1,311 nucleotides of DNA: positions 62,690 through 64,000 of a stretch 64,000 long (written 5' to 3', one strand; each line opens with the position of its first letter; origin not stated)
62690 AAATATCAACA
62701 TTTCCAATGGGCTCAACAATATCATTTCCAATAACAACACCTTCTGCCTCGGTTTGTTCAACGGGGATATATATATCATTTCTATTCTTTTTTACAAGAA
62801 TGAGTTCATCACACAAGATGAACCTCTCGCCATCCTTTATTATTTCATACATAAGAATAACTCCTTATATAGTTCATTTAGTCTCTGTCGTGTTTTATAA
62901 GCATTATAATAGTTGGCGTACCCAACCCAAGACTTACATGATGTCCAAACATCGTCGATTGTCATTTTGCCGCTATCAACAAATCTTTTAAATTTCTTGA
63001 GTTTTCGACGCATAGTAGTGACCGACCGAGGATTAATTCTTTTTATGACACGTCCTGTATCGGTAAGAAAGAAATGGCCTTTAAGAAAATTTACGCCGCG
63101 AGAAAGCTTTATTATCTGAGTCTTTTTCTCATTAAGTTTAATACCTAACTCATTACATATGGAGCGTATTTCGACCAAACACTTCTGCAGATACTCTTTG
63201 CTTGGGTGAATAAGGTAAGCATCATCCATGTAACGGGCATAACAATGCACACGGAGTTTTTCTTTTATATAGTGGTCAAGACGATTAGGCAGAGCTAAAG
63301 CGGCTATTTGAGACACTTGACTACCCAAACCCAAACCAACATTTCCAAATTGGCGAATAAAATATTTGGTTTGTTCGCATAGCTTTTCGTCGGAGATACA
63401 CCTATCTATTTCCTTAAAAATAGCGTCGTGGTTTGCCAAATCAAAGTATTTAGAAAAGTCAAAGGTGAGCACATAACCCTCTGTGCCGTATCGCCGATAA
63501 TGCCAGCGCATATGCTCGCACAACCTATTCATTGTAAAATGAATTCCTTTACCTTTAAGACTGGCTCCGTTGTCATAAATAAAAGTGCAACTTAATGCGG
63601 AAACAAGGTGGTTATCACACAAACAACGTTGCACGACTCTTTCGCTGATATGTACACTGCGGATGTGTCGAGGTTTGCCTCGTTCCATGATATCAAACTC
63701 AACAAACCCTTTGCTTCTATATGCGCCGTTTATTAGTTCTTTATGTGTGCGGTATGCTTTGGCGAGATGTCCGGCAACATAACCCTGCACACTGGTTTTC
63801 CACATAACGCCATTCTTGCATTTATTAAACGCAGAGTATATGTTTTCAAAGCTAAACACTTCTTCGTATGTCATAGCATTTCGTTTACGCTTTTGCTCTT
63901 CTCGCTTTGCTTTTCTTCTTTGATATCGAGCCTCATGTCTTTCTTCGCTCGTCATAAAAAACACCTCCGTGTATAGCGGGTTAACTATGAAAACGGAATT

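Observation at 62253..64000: DGR-type reverse transcriptase at the window edge; TR, VR and Avd are not in the window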

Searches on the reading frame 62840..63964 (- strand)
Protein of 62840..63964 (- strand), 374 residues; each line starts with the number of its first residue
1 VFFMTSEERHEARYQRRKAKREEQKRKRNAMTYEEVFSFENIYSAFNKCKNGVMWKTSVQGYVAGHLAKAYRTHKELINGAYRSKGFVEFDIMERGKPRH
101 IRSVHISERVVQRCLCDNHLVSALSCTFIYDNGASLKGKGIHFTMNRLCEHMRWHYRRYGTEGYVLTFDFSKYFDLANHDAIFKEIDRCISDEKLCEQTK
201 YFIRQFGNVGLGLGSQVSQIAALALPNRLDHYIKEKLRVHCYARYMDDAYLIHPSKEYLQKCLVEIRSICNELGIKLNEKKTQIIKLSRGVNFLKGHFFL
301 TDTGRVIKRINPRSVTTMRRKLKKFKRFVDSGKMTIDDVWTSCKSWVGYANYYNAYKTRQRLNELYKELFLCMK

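Call 3: search_protein_families(library=pfam, proteins=[window:62840-63964:-], max_evalue=0.1)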
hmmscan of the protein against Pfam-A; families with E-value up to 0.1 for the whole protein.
window:62840-63964:- (374 aa): 1 family
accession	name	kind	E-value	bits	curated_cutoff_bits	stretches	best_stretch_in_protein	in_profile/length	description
PF00078.32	RVT_1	-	2.3e-16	60.5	29.6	1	96-294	7-201/205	Reverse transcriptase (RNA-dependent DNA polymerase)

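Call 4: search_protein_families(library=ncbifam, proteins=[window:62840-63964:-], max_evalue=0.1)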
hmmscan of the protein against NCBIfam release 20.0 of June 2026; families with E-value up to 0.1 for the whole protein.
window:62840-63964:- (374 aa): 7 families
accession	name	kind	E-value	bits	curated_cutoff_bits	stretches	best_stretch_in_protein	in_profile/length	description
TIGR04416.1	group_II_RT_mat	equivalog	2.2e-23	83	300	1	68-367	34-339/353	group II intron reverse transcriptase/maturase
NF041747.1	Drt3a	equivalog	3.8e-10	39.7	200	1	161-290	109-243/412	antiviral reverse transcriptase Drt3a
NF038233.2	retron_St85_RT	exception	2.9e-08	33.3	235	1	159-318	85-249/289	retron St85 family RNA-directed DNA polymerase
NF041750.1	Drt5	equivalog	1.8e-06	27.2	550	1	164-285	128-251/484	antiviral reverse transcriptase Drt5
NF041749.1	Drt4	equivalog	2.8e-05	23.3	450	1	208-288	192-270/489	antiviral reverse transcriptase Drt4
NF041746.1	Drt2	equivalog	3e-05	23.4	390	1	210-288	223-302/416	antiviral reverse transcriptase Drt2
TIGR04499.1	abortive_AbiA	subfamily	3.6e-05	22.7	250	1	161-294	144-300/615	AbiA family abortive infection protein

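Call 6: find_encoding_contigs(protein=window:62840-63964:-, flank=10000, max_places=10)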
Protein window:62840-63964:- (374 aa): no gene with exactly this product is on record in the collection.

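Call 8: find_encoding_contigs(protein=window:62840-63955:-, flank=10000, max_places=10)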
Protein window:62840-63955:- (371 aa): 5 contigs read that carry it; 5 places shown.
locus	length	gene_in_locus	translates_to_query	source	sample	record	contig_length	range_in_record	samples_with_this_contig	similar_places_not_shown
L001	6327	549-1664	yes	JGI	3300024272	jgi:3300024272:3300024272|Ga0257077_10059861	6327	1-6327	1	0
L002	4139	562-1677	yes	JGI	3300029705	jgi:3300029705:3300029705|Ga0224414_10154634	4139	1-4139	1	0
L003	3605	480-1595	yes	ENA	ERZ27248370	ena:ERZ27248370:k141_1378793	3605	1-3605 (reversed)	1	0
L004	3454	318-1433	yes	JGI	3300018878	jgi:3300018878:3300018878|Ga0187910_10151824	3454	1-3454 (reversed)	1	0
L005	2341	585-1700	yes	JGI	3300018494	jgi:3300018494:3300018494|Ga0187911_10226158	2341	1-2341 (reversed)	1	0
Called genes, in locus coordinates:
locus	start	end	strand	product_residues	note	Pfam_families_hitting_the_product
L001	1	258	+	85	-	?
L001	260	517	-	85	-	-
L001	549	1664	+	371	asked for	PF00078:RVT_1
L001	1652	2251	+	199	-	-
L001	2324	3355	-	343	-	-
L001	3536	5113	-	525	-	PF00239:Resolvase, PF07508:Recombinase, PF13408:Zn_ribbon_recom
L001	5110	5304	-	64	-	-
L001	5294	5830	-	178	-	PF00692:dUTPase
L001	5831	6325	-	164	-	?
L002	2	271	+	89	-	?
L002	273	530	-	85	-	-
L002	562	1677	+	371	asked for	PF00078:RVT_1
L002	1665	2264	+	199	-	-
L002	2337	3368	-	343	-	-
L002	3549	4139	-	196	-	?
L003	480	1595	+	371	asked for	PF00078:RVT_1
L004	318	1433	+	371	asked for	PF00078:RVT_1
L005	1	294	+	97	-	?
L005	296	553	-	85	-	-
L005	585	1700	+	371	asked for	PF00078:RVT_1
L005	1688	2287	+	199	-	-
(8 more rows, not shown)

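Call 17: search_protein_families(library=phrogs, proteins=[window:62840-63955:-, L005:1-294:+], max_evalue=0.01)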
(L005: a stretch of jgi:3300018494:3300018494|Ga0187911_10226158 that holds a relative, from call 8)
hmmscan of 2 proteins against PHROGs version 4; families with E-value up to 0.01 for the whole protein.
window:62840-63955:- (371 aa): 2 families
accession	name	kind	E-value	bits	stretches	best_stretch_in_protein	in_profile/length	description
phrog_1423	-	DNA, RNA and nucleotide metabolism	2e-81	275.6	1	10-369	82-444/1040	Reverse transcriptase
phrog_2825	-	DNA, RNA and nucleotide metabolism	6.6e-08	33.1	1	161-356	111-302/336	polymerase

L005:1-294:+ (97 aa): 0 families

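Call 18: search_solved_structures(query=window:62840-63955:-, max_evalue=0.001, show_alignments=1)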
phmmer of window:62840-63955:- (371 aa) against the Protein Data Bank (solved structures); distinct sequences matched with E-value up to 0.001: 8.
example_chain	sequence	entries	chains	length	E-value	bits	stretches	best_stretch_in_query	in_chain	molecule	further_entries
8ub7_A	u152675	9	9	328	4.4e-22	81.9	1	22-354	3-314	Reverse transcriptase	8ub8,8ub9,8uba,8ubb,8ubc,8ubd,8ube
6ar1_A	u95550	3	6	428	1.5e-08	37.4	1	57-350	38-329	GsI-IIC RT | Trt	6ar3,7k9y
7uim_D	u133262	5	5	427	1.8e-07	33.8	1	160-347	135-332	Group II intron reverse transcriptase/maturase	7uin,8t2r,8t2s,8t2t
9z6y_A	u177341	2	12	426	4.3e-07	32.6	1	164-278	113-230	Drt3a reverse transcriptase protein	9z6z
5hhj_A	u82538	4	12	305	5.5e-07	32.2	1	160-301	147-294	Retron-type reverse transcriptase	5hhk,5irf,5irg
6me0_C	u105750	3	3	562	9e-07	31.5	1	160-351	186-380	Maturase reverse transcriptase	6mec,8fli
5hhl_A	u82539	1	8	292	6.6e-06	28.7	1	160-297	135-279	Retron-type reverse transcriptase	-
9ioa_A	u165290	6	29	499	0.00074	21.9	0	131-285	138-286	RNA-dependent DNA polymerase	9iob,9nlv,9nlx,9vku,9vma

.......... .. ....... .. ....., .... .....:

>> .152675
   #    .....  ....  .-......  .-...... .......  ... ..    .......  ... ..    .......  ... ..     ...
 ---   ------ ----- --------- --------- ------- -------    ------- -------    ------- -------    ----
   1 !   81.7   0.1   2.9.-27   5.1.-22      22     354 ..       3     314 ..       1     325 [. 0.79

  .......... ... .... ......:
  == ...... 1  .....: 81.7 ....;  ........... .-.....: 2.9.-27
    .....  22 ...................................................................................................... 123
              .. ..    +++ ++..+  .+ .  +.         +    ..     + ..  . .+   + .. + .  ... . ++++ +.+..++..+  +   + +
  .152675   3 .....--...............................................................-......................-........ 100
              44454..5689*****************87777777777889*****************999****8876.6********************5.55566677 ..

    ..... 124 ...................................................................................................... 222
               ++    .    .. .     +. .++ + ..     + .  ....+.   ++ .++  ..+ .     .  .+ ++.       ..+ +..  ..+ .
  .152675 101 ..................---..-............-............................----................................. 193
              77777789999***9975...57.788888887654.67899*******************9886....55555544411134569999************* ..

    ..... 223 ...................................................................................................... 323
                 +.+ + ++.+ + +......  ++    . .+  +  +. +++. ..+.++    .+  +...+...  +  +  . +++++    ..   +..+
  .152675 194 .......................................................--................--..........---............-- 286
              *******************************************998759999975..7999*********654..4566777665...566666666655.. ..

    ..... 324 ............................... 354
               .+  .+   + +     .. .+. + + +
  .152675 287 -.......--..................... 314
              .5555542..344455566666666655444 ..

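Call 19: search_protein_families(library=pfam, proteins=[L005:1-294:+], max_evalue=1)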
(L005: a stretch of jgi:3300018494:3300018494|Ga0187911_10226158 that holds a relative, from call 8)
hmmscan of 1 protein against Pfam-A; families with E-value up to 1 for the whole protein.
L005:1-294:+ (97 aa): 0 families

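Call 47: search_dna_similar(query=window:62840-63955:-, collection=phages, mode=protein, max_evalue=1e-10, max_rows=25)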
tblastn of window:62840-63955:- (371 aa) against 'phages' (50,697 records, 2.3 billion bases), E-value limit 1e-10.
Records with a match: 82; places in all: 82; records where one place covers at least 80% of the query: 54.
Best place of each record, by identity: <60% 82.
By first word of the organism name: Bacteroides 19; Bacteriophage 14; Faecalibacterium 11; Bordetella 5; Pseudomonas 5; Vibrio 4; uncultured 4; Pseudoalteromonas 3; Bacillus 3; Phage 2; and 9 more.
By host as written in the record: - 35; Faecalibacterium prausnitzii 8; Bacillus alcalophilus CGMCC 1.3604 3; Propithecus coquereli 2; Pseudoalteromonas elyakovii HL-AS1 2; Vibrio parahaemolyticus 2; Bordetella bronchiseptica 2; Bacteroides xylanisolvens HM7 2; and 25 more.
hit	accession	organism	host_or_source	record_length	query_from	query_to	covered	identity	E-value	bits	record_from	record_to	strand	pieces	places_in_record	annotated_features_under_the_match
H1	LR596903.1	Roseburia phage Shimadzu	-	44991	30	368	91%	46.9%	1e-94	314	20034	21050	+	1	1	orf24: Reverse transcriptase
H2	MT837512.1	Bacteriophage sp.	human fecal samples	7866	30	367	91%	45.6%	1e-93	311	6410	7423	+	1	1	record has no annotation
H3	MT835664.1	Bacteriophage sp.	human fecal samples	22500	26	370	93%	39.9%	3e-69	241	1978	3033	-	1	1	record has no annotation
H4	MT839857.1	Bacteriophage sp.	human fecal samples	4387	1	368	99%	36.3%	1e-52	193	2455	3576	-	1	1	record has no annotation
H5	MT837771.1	Bacteriophage sp.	human fecal samples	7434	30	366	91%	37.3%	2e-59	213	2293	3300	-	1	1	record has no annotation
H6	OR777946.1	Phage nd12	-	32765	30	366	91%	37.0%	2e-58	210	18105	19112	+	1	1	hypothetical protein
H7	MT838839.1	Bacteriophage sp.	human fecal samples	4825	30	367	91%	35.6%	2e-57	207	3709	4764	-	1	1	record has no annotation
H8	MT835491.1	Bacteriophage sp.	human fecal samples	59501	26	367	92%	35.2%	7e-50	185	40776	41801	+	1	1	record has no annotation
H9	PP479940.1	Faecalibacterium phage Pioen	Faecalibacterium sp. HTF-238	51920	1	336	91%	35.7%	4e-47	177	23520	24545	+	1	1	reverse transcriptase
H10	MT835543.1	Bacteriophage sp.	human fecal samples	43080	31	367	91%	33.4%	3e-54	197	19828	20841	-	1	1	record has no annotation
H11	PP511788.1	Dulem virus 34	Propithecus coquereli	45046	31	368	91%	33.3%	1e-52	193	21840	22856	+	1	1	hypothetical protein (x2)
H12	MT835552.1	Bacteriophage sp.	human fecal samples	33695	28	361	90%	33.1%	7e-47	176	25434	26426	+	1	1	record has no annotation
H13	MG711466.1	Faecalibacterium phage FP_Toutatis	Faecalibacterium prausnitzii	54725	28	369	92%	32.1%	3e-42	163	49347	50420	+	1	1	retron-type RNA-directed DNA polymerase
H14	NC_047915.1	Faecalibacterium phage FP_Toutatis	Faecalibacterium prausnitzii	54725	28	369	92%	32.1%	3e-42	163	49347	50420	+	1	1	Reverse transcriptase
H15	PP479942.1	Faecalibacterium phage Lelie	Faecalibacterium sp. L2-61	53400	28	369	92%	31.9%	1e-41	161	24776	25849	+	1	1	reverse transcriptase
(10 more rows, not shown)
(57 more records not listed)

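Call 48: get_annotated_region(hit=H1, flank=5000)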
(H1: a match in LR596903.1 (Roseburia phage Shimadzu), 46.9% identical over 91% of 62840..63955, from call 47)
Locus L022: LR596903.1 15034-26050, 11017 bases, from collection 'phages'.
description: Roseburia phage Shimadzu genome assembly, chromosome: 1.
organism: Roseburia phage Shimadzu (NCBI taxid 2570913)
taxonomy: Viruses; Duplodnaviria; Heunggongvirae; Uroviricota; Caudoviricetes
host: -; source: -; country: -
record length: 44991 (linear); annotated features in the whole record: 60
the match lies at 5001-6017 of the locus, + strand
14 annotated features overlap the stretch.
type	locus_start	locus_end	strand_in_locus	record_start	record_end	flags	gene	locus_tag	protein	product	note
CDS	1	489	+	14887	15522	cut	orf18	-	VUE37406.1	Tail protein P2_GpU family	-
CDS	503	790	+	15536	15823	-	orf19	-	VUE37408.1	baseplate wedge subunit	-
CDS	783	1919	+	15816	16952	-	orf20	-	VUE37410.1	Baseplate J family protein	-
CDS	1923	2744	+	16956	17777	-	orf21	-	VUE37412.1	tail protein P2_I family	-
CDS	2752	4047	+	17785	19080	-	orf22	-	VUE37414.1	tail fibre protein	-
CDS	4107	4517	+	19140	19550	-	orf23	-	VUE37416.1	Avd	-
CDS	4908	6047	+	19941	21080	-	orf24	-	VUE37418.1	Reverse transcriptase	-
CDS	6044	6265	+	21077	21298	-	orf25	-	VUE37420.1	hypothetical protein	-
CDS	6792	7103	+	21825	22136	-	orf26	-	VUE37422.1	hypothetical protein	-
CDS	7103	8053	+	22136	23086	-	orf27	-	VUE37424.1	Endolysin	-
CDS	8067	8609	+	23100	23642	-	orf28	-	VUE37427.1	hypothetical protein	-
CDS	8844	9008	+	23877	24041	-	orf29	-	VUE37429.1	hypothetical protein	-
CDS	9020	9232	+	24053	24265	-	orf30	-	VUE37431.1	hypothetical protein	-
CDS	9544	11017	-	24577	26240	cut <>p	orf31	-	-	Integrase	-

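Call 52: find_related_loci(query=window:62840-63955:-, collection=genome_contigs, flank=6000)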
Query window:62840-63955:- (371 aa) in genome_contigs; peptide patterns used: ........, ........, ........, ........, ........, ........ (x = any residue, [..] = any of these).
53 stretches matched a pattern; 14 encode a relative of the query (tblastn E <= 1e-3); 14 distinct loci.
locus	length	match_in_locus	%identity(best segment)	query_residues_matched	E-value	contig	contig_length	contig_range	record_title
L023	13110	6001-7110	55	1-368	1e-128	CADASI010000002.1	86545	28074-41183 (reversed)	MAG: uncultured Clostridiales bacterium isolate RUG13574 genome assembly, contig: RUG13574_asm_2, whole genome shotgun s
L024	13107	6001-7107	56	1-367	3e-127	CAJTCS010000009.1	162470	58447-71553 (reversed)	Oscillospiraceae bacterium isolate B35_35_AM_H genome assembly, contig: MGBC000104.9, whole genome shotgun sequence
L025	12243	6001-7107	56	1-367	3e-127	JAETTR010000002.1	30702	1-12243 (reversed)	MAG: Bacillota bacterium isolate S4_Bin9 scaffold_1707, whole genome shotgun sequence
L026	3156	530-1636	54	1-367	1e-130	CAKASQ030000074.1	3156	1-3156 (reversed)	Oscillospiraceae bacterium isolate POC01 genome assembly, contig: NODE_77_length_3156_cov_718.115947, whole genome shotg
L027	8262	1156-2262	56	1-367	1e-125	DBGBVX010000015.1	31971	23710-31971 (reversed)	MAG TPA_asm: Candidatus Gallimonas sp. isolate MAG11029 contig15, whole genome shotgun sequence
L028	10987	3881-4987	56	1-367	5e-126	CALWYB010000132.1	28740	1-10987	MAG: uncultured Oscillospiraceae bacterium isolate BRZ_EE__bin73 genome assembly, contig: BRZ_EE__NODE_2407_length_28740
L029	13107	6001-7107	53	1-367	1e-125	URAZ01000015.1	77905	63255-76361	uncultured Clostridiales bacterium isolate UMGS830 genome assembly, contig: NODE_106_length_77905_cov_8.550265, whole ge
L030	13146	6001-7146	52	1-367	8e-107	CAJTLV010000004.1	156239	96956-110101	MAG TPA_asm: uncultured Christensenella sp. isolate MGBC100320 genome assembly, contig: MGBC100320.4, whole genome shotg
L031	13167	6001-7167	42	4-367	1e-89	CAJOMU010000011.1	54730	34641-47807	uncultured Synergistales bacterium isolate Reindeer_2_mag_23 genome assembly, contig: scaffold_191, whole genome shotgun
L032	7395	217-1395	42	1-367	5e-88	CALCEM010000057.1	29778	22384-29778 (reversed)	MAG TPA_asm: uncultured Fretibacterium sp. isolate ERR1278105_bin.73_CONCOCT_v1.1_MAG genome assembly, contig: ERZ842401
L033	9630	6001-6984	41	39-367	7e-75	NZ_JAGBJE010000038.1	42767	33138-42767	MAG: Pseudobutyrivibrio sp. isolate RGIG9167 Water_deer_Reticulum-4__c23817, whole genome shotgun sequence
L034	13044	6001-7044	37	21-367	5e-72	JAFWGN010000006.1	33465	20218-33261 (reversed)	Candidatus Saccharibacteria bacterium isolate RGIG5719 Sheep_Ileum-1__c178, whole genome shotgun sequence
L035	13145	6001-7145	49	1-367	5e-65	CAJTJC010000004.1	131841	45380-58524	MAG TPA_asm: uncultured Christensenella sp. isolate MGBC101977 genome assembly, contig: MGBC101977.4, whole genome shotg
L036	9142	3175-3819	24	162-352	2e-6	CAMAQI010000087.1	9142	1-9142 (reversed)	MAG: Methylacidiphilum sp. Phi isolate MaE-09apr19-199 genome assembly, contig: MaE-09apr19-C13693, whole genome shotgun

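Call 53: find_related_loci(query=window:62840-63955:-, collection=viral_contigs, flank=6000)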
Query window:62840-63955:- (371 aa) in viral_contigs; peptide patterns used: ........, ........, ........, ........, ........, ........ (x = any residue, [..] = any of these).
43 stretches matched a pattern; 40 encode a relative of the query (tblastn E <= 1e-3); 40 distinct loci.
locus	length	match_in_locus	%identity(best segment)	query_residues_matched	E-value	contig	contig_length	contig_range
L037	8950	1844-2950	58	1-367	4e-131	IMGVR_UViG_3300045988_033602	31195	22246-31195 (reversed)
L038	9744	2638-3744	58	1-367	5e-130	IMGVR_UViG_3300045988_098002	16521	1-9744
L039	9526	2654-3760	57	1-367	3e-128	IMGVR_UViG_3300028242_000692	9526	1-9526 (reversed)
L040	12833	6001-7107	57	1-367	3e-128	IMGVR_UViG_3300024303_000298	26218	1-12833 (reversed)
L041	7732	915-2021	57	1-367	3e-128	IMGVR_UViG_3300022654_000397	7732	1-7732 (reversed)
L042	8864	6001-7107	54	1-367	2e-126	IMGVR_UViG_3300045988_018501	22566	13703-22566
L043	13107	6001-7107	56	1-367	6e-126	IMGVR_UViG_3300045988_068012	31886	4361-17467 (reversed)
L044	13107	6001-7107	54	1-367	4e-126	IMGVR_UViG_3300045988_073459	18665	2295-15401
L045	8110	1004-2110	54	1-367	1e-125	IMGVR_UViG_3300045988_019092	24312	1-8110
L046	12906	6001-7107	56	1-367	8e-126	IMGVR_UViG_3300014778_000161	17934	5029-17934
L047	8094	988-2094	54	1-367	1e-125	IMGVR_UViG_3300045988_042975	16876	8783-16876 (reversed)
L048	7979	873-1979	56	1-367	7e-126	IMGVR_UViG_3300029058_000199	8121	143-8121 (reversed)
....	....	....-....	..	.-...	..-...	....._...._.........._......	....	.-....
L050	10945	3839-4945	56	1-367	8e-126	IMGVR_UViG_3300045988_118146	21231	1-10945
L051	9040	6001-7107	56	1-367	8e-126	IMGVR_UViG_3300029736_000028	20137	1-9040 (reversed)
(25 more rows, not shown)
